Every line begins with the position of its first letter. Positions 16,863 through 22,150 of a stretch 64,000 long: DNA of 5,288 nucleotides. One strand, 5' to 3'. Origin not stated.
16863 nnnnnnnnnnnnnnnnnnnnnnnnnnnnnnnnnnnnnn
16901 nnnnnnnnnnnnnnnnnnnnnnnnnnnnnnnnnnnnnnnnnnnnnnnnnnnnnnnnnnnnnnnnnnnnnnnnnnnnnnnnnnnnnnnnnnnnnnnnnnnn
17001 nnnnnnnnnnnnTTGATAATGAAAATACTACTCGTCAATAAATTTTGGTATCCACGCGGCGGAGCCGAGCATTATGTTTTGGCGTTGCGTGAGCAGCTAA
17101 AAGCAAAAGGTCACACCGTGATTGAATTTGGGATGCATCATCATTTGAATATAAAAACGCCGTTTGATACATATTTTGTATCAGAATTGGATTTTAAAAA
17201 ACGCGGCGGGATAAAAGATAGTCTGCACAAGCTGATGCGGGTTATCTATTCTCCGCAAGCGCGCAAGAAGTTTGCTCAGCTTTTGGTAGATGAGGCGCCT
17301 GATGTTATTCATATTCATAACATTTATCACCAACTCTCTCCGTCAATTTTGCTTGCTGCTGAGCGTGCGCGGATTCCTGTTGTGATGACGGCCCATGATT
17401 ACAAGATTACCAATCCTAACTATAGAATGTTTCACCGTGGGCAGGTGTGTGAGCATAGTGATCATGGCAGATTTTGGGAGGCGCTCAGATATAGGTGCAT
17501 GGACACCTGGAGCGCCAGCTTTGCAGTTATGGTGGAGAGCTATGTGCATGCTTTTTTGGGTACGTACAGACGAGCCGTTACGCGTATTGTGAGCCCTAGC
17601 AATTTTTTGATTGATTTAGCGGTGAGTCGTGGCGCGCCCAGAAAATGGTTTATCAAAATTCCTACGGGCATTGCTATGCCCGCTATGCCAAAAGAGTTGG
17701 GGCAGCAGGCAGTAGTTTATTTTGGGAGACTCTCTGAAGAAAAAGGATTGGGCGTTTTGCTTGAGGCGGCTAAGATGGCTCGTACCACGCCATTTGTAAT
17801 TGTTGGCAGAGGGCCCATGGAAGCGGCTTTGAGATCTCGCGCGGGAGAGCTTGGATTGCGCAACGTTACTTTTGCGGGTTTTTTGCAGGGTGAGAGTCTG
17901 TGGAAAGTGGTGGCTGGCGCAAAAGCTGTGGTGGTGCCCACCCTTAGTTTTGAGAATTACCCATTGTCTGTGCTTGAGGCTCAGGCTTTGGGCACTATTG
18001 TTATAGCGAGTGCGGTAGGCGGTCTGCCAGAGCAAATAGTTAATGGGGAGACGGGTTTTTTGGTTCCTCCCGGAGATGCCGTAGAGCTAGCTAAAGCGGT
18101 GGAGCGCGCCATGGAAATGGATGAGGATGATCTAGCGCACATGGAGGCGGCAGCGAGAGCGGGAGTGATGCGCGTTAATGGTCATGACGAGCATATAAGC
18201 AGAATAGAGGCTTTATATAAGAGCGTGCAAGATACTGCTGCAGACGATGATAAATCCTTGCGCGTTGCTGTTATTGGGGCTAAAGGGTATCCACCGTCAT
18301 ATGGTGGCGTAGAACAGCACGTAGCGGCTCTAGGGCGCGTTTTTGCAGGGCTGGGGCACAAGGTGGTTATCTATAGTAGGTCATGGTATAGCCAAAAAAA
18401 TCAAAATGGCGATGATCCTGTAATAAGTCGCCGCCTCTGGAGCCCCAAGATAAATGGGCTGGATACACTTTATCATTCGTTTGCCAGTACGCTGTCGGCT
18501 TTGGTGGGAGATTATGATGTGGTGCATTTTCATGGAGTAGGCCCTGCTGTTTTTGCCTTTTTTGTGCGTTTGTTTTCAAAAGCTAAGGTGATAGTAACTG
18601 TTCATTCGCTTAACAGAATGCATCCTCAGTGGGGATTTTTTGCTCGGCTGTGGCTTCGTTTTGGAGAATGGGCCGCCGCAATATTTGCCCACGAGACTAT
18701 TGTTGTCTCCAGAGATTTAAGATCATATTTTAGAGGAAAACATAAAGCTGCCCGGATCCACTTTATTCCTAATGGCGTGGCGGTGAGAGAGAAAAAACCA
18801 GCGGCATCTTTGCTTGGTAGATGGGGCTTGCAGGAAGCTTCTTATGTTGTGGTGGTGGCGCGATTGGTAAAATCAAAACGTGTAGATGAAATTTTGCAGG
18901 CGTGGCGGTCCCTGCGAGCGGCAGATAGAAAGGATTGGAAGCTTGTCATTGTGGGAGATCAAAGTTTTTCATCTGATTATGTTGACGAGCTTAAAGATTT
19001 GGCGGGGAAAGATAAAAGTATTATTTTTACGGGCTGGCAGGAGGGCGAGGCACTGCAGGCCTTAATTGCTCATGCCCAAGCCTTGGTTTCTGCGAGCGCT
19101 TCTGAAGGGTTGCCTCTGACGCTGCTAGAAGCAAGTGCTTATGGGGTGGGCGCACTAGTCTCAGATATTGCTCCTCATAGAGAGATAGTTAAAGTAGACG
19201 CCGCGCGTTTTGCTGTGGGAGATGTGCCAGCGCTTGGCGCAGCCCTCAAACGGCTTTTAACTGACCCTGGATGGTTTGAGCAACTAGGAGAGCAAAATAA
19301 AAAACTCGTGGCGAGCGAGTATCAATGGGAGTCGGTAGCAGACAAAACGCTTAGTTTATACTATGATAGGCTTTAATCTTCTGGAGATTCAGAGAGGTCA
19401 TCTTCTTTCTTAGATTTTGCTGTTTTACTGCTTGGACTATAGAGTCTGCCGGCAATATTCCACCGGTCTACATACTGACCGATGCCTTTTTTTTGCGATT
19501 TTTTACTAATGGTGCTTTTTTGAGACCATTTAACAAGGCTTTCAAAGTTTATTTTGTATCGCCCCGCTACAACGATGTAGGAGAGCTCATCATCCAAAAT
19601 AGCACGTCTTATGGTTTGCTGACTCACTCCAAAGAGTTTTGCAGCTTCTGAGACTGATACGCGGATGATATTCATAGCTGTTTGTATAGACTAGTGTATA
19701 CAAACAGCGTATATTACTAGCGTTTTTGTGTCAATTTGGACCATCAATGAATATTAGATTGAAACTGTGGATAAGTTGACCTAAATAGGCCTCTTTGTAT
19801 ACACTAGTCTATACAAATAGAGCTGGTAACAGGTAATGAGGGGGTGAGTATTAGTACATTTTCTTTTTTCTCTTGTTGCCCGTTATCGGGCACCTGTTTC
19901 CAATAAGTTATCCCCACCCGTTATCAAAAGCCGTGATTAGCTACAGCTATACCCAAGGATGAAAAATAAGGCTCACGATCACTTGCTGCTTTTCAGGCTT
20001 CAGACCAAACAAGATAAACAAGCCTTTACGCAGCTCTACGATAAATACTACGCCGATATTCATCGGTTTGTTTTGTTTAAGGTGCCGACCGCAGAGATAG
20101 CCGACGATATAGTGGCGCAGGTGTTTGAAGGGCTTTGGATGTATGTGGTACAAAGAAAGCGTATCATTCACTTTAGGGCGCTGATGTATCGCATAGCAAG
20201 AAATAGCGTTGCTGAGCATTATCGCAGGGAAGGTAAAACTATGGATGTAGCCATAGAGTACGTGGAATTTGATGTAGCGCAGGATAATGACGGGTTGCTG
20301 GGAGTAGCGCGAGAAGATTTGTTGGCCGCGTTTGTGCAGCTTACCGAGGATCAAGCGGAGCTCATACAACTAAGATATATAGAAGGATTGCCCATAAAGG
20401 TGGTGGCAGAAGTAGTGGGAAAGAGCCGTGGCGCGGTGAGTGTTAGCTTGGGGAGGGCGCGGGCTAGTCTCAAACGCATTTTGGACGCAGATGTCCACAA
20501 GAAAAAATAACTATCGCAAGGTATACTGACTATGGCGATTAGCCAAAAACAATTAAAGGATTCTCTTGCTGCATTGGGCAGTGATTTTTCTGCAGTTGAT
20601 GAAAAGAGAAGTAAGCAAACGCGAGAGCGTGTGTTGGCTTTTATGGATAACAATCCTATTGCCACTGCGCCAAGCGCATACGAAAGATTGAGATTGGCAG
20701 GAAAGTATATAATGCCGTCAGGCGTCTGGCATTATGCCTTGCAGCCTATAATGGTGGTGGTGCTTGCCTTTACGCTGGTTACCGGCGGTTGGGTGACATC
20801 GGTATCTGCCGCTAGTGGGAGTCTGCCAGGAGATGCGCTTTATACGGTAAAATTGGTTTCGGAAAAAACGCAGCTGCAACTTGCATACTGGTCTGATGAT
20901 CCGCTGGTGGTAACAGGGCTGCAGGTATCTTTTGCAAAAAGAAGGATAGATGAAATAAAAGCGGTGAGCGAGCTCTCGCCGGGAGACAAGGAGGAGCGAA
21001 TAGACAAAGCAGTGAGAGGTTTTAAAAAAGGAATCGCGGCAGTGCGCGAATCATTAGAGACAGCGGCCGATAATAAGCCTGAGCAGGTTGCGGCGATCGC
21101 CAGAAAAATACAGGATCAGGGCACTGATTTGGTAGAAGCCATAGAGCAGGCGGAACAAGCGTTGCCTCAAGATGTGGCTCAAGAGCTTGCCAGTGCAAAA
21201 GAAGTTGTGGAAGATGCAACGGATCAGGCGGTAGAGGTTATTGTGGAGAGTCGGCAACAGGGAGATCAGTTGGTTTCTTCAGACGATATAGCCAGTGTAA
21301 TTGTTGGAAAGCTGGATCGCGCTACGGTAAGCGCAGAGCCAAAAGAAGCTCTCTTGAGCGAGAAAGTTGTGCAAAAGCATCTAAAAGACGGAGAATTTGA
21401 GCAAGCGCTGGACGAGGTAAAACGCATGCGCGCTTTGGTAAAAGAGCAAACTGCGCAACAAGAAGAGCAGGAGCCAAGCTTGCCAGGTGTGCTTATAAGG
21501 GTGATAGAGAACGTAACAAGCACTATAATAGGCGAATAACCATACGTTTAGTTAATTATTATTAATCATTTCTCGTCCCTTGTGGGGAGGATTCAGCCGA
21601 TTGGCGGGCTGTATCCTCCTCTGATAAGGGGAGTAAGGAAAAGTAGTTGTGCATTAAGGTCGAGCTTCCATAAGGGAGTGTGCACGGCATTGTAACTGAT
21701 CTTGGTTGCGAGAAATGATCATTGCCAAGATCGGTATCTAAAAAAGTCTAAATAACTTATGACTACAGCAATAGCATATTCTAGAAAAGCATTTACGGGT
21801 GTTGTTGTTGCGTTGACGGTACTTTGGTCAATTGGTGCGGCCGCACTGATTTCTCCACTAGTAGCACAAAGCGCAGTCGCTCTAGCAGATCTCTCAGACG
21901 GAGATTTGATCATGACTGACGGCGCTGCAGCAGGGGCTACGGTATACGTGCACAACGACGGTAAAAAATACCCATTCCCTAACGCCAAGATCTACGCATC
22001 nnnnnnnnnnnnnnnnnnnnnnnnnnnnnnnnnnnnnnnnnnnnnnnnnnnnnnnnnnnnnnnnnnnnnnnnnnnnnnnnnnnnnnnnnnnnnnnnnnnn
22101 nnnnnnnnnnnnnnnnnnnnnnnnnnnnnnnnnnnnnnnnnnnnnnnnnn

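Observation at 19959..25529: ECF sigma / anti-sigma pair immediately upstream of a 1256-aa giant surface protein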

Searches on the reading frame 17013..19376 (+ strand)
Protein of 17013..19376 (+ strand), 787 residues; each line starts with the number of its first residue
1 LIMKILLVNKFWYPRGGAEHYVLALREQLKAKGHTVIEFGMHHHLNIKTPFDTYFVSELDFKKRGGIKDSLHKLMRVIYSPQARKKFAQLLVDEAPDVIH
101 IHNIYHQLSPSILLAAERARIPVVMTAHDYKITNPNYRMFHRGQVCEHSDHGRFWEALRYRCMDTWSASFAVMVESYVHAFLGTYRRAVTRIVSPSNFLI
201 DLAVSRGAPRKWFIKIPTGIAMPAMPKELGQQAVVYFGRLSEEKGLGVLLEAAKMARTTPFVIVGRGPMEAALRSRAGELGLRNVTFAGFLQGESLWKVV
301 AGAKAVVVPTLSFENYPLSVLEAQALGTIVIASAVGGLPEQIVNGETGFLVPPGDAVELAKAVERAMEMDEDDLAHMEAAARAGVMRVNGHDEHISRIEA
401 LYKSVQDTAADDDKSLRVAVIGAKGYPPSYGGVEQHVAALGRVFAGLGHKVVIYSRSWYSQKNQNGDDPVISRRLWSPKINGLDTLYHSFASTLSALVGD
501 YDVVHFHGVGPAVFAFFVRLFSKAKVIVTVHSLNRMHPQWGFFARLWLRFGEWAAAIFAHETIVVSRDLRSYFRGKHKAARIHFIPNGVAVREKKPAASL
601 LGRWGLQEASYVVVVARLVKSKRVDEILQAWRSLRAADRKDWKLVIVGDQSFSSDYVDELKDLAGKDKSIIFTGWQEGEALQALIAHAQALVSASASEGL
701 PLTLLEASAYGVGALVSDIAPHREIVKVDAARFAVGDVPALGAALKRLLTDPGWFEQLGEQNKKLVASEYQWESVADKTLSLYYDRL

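Call 3: search_protein_families(library=pfam, proteins=[window:17013-19376:+], max_evalue=0.01)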
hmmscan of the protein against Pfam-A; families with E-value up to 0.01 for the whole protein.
window:17013-19376:+ (787 aa): 8 families
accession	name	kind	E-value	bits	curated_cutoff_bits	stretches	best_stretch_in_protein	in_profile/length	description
PF00534.26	Glycos_transf_1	-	5.2e-61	205.6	26.4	2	228-382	12-170/172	Glycosyl transferases group 1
PF13692.12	Glyco_trans_1_4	-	2.6e-55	187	27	2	233-368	3-141/142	Glycosyl transferases group 1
PF13439.12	Glyco_transf_4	-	2.9e-33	115.7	28.5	2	430-590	1-167/170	Glycosyltransferase Family 4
PF13579.12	Glyco_trans_4_4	-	1.4e-22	81.2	29.7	2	431-588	1-158/158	Glycosyl transferase 4-like domain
PF13524.12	Glyco_trans_1_2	-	7.1e-10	39.4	25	1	249-386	5-130/144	Glycosyl transferase-like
PF20706.3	GT4-conflict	-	2.8e-08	33.6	26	1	570-718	162-312/385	Family 4 Glycosyltransferase in conflict systems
PF13477.12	Glyco_trans_4_2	-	7.2e-05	23.4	23.4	0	86-136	65-116/139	Glycosyl transferase 4-like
PF08323.17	Glyco_transf_5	-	0.0012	19.1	22.7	0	43-132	75-170/239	Starch synthase catalytic domain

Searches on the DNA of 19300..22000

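Call 8: search_rna_families(source=window, start=19300, end=22000, threshold=evalue, max_evalue=5)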
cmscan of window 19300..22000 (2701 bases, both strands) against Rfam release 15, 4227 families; matches with E-value up to 5: 1.
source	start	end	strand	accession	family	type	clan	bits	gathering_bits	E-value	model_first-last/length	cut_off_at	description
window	20819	20898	+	RF02087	Yar_3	Gene; lncRNA;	-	16.2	50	0.51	1-67/67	no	Yellow-achaete intergenic RNA conserved region 3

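Call 106: search_with_rna_model(model_id=R3, source=window, start=21400, end=21900, filters=off, max_evalue=10, show_alignments=2)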
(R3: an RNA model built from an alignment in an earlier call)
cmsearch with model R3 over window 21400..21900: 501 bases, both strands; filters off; matches with E-value up to 10: 11.
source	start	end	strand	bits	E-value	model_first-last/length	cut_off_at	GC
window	21648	21684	+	12.7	0.003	1-37/37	no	0.49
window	21575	21589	-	4.7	1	1-37/37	no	0.67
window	21736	21753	+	4.2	1.5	1-37/37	no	0.17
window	21490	21522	+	3.9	1.9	1-37/37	no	0.39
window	21813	21831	-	3.5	2.6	1-37/37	no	0.42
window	21594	21611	-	3.2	3.1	1-37/37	no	0.72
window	21537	21554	-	3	3.8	1-37/37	no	0.28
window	21697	21721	-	2.8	4.1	1-37/37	no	0.4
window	21778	21792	+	2.8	4.4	1-37/37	no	0.27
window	21434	21450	+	2.6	5.1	1-37/37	no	0.29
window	21697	21721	+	1.9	8.3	1-37/37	no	0.4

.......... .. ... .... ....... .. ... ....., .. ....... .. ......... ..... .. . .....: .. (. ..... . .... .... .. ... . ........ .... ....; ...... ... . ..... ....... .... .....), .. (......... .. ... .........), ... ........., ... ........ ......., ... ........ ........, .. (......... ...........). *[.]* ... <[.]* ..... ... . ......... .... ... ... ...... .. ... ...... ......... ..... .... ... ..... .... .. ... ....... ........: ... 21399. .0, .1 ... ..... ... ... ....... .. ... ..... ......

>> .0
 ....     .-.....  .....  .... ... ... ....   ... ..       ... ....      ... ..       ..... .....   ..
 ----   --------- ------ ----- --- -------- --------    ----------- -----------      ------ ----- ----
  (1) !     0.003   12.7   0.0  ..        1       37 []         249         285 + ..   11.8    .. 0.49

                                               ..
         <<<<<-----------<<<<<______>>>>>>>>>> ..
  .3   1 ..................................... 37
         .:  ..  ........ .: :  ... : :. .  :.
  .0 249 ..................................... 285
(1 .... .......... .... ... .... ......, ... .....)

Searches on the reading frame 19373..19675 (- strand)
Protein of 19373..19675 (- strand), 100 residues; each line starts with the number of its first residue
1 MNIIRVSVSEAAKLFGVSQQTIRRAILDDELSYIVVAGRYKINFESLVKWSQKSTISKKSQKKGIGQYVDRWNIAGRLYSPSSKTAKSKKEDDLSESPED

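Call 3: search_protein_families(library=pfam, proteins=[window:19373-19675:-], max_evalue=0.01)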
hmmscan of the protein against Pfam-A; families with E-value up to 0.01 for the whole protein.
window:19373-19675:- (100 aa): 8 families
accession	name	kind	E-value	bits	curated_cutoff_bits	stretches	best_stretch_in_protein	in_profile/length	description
PF12728.13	HTH_17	-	7.1e-08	33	27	1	7-50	3-46/51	Helix-turn-helix domain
PF13518.12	HTH_28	-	7.1e-05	23.3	25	1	7-26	14-33/52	Helix-turn-helix domain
PF08220.18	HTH_DeoR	-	0.00016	21.7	21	1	6-24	15-33/57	DeoR-like helix-turn-helix domain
PF00376.29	MerR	-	0.00092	19.4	28.2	1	7-24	1-18/38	MerR family regulatory protein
PF13384.12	HTH_23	-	0.0016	18.6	24.6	1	5-26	17-38/50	Homeodomain-like domain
PF07453.19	NUMOD1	-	0.0022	18.6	22.8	1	7-26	18-37/37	NUMOD1 domain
PF05225.22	HTH_psq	-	0.0037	17.4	20.4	0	6-25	17-36/45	helix-turn-helix, Psq domain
PF13542.12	HTH_Tnp_ISL3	-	0.0037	17.1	27.4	1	7-27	28-48/51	Helix-turn-helix domain of transposase family ISL3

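Call 4: search_protein_families(library=ncbifam, proteins=[window:19373-19675:-], max_evalue=0.01)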
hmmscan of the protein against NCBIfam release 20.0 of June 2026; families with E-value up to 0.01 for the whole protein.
window:19373-19675:- (100 aa): 3 families
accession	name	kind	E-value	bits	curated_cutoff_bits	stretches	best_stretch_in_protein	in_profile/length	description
TIGR01764.1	excise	domain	1.8e-07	31.4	28.8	1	7-50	3-46/49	excisionase family DNA-binding protein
NF038291.1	rep_pAB02_ORF2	subfamily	0.003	17.9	85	1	5-32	2-29/172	plasmid replication DNA-binding protein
NF033518.0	transpos_IS607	equivalog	0.008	15.7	110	0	10-61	2-54/187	IS607 family transposase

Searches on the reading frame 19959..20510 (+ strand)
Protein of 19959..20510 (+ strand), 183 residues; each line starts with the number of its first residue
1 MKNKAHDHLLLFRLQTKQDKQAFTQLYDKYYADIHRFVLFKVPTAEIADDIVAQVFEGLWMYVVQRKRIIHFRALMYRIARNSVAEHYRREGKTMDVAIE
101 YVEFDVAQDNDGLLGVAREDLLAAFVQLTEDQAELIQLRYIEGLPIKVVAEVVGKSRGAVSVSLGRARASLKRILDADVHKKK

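Call 3: search_protein_families(library=pfam, proteins=[window:19959-20510:+], max_evalue=0.01)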
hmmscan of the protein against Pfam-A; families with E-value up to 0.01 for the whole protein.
window:19959-20510:+ (183 aa): 4 families
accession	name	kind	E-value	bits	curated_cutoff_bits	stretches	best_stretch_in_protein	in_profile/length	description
PF08281.18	Sigma70_r4_2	-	9.1e-11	41.7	25.7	1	119-171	2-54/54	Sigma-70, region 4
PF04545.22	Sigma70_r4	-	5.8e-09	35.8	24.1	1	125-172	2-49/50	Sigma-70, region 4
PF07638.17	Sigma70_ECF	-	3.9e-07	30.6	21.1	1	19-175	15-183/185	ECF sigma factor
PF04542.20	Sigma70_r2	-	5.6e-07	29.7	24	1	26-93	1-70/71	Sigma-70 region 2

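Call 4: search_protein_families(library=ncbifam, proteins=[window:19959-20510:+], max_evalue=0.01)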
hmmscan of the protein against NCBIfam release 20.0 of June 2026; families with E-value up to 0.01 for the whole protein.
window:19959-20510:+ (183 aa): 64 families (the best 25 are shown)
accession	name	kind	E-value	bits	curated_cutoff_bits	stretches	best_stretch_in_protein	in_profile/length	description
TIGR02952.1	Sig70_famx2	equivalog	5e-28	98.1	206.45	1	14-175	4-170/170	ECF subfamily RNA polymerase sigma factor, BldN family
TIGR02937.1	sigma70-ECF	superfamily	8.3e-22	77.6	42.9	1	22-174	2-164/165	sigma-70 family RNA polymerase sigma factor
NF009166.1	PRK12513.1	equivalog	3e-19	69.5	206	1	3-178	5-189/193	RNA polymerase sigma factor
NF009171.0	PRK12518.1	equivalog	1.9e-17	63.7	208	1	5-176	12-185/191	RNA polymerase sigma factor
TIGR02985.1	Sig70_bacteroi1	subfamily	3.5e-16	59.8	126.4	1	21-174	1-161/162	RNA polymerase sigma-70 factor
TIGR02959.1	SigZ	equivalog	2.2e-15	56.9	168.65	1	28-175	2-148/170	RNA polymerase sigma factor SigZ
NF007215.0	PRK09637.1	equivalog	9e-15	55.1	212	1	24-175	4-154/181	RNA polymerase sigma factor SigZ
NF058625.1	sigma_PG0214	equivalog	1.2e-14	54.3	130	1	20-176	3-162/170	GFO_1088 family ECF-type sigma factor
TIGR02989.1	Sig-70_gvs1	subfamily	2.9e-14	53.3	124.55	1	22-172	2-155/158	RNA polymerase sigma-70 factor, Rhodopirellula/Verrucomicrobium family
TIGR02950.1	SigM_subfam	subfamily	8e-14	51.8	147.95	1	25-175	4-158/159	RNA polymerase sigma factor, SigM family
NF006930.0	PRK09415.1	subfamily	5.2e-13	49.2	198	1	16-177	11-177/179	RNA polymerase factor sigma C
TIGR02983.1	SigE-fam_strep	subfamily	1.4e-12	47.8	141.55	1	18-175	3-158/162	SigE family RNA polymerase sigma factor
NF004113.0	PRK05602.1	equivalog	1.6e-12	47.5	208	1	2-180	27-206/211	RNA polymerase sigma factor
NF009168.0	PRK12515.1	subfamily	9.4e-12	44.8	236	1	4-177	6-181/189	RNA polymerase sigma factor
NF007220.0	PRK09639.1-5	equivalog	3.9e-11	43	260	1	21-179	3-168/181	RNA polymerase sigma factor SigX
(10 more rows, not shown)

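Call 38: search_solved_structures(query=window:19959-20507:+, max_evalue=0.001)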
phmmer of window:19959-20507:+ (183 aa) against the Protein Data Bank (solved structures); distinct sequences matched with E-value up to 0.001: 7.
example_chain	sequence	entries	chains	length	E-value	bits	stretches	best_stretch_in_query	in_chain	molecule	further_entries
6dxo_A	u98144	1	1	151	3.7e-12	50.2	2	19-90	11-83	RNA polymerase ECF-subfamily sigma factor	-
4cxf_A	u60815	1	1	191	1.5e-06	32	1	17-181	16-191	RNA POLYMERASE SIGMA FACTOR CNRH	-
6in7_B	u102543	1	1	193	1.7e-05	28.5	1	5-175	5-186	RNA polymerase sigma-H factor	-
8z6g_B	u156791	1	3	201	1.9e-05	28.4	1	5-175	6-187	RNA polymerase sigma factor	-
6jcy_F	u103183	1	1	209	0.00014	25.6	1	66-179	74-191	ECF RNA polymerase sigma factor SigH,ECF RNA polymerase sigma factor SigE,ECF RNA polymera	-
1or7_A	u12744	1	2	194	0.00022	24.9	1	4-171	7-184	RNA polymerase sigma-E factor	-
6jbq_F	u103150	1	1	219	0.00034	24.3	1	4-171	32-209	ECF RNA polymerase sigma-E factor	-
